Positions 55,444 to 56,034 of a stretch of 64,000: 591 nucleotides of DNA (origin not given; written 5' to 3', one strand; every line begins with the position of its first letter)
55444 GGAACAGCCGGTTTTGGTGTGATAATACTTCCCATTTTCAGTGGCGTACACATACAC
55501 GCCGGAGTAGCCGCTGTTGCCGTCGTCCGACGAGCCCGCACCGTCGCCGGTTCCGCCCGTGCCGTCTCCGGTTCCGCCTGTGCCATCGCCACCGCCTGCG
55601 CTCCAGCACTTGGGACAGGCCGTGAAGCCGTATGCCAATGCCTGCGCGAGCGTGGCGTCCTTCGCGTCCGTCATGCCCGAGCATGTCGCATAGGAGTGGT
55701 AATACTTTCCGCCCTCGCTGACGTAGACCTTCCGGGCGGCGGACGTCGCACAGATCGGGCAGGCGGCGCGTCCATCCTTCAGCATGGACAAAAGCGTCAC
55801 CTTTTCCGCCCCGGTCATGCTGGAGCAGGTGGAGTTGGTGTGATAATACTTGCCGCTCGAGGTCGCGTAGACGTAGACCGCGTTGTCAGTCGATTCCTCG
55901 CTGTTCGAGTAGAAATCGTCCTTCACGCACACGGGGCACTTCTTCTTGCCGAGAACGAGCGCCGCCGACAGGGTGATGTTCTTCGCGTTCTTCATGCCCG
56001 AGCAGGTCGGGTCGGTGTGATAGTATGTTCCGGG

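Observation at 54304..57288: Membrane protein displaying an array of 13 extracytoplasmic His/Cys3 zinc-ribbon-like modules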

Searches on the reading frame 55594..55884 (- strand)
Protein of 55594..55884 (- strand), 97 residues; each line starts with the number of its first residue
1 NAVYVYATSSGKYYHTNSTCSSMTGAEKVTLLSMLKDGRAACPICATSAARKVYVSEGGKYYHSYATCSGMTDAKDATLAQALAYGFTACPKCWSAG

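Call 28: predict_structure(alignment_id=A3)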
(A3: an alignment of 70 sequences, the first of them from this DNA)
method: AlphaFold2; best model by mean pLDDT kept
length: 97 residues; sequences in the alignment: 70
mean_pLDDT: 94.7   pTM: 0.84
mean pLDDT of the five models: 94.7, 94.4, 94.1, 93.4, 93.3
residues with pLDDT >= 90: 91; 70-90: 3; 50-70: 2; < 50: 1
segments of 3 or more residues with pLDDT < 50: none
pLDDT, mean of each block of 10 residues (from residue 1): 92 97 96 97 97 95 95 96 96 81
secondary structure, 60 per line:
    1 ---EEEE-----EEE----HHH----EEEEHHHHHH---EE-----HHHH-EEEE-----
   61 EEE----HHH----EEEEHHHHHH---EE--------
elements in order: E4-7 E13-15 E27-30 H31-36 H47-50 E52-55 E61-63 E75-78 H79-84
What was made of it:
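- AF2 model of a pair: pLDDT 94.7, pTM 0.84 (call 28). His/Cys3 sites buried in a well-folded mini-domain (pLDDT 94.7, call 28) look structural and slow to exchange.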

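Call 43: fold_search(model_id=the predicted structure, library=pdb)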
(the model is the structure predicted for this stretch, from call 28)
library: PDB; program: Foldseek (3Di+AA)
matches with E <= 10: 2; with E <= 0.001: 0
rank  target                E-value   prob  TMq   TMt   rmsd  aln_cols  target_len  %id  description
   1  1wpk_MODEL_1_A        9.2e+00  0.08  0.34  0.24   3.7        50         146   18  Methylated Form of N-terminal Transcriptional Regulator Domain of Escherichia Coli Ada Protein (released 2005-09-13)
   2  8hyj_B                9.8e+00  0.03  0.23  0.03   5.4        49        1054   12  A cryo-EM structure of KTF1-bound polymerase V transcription elongation complex (released 2023-06-21)
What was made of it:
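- The top Foldseek hit is Ada 1wpk (call 43).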

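Call 73: search_dna_similar(query=window:55594-55884:-, collection=phages, mode=protein, max_evalue=0.001, max_rows=15)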
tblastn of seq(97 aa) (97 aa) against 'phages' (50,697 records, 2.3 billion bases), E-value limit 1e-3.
Records with a match: 2; places in all: 2; records where one place covers at least 80% of the query: 1.
Best place of each record, by identity: <60% 2.
By first word of the organism name: Bacteriophage 1; Dulem 1.
By host as written in the record: - 1; Propithecus coquereli 1.
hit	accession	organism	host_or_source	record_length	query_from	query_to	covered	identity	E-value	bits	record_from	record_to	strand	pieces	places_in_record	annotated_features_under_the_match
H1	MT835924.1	Bacteriophage sp.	human fecal samples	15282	5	93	92%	32.3%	1e-8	56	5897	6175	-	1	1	record has no annotation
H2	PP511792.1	Dulem virus 33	Propithecus coquereli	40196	49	94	47%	39.1%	5e-4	43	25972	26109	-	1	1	hypothetical protein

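Call 74: search_dna_similar(query=window:55594-55884:-, collection=plasmids, mode=protein, max_evalue=0.001, max_rows=15)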
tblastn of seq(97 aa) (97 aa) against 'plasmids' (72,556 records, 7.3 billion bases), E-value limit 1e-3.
No match.
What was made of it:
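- Tried and rejected: Plasmids gave no match and phages gave only two weak matches, so a mobile-element origin is not supported (calls 73, 74).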
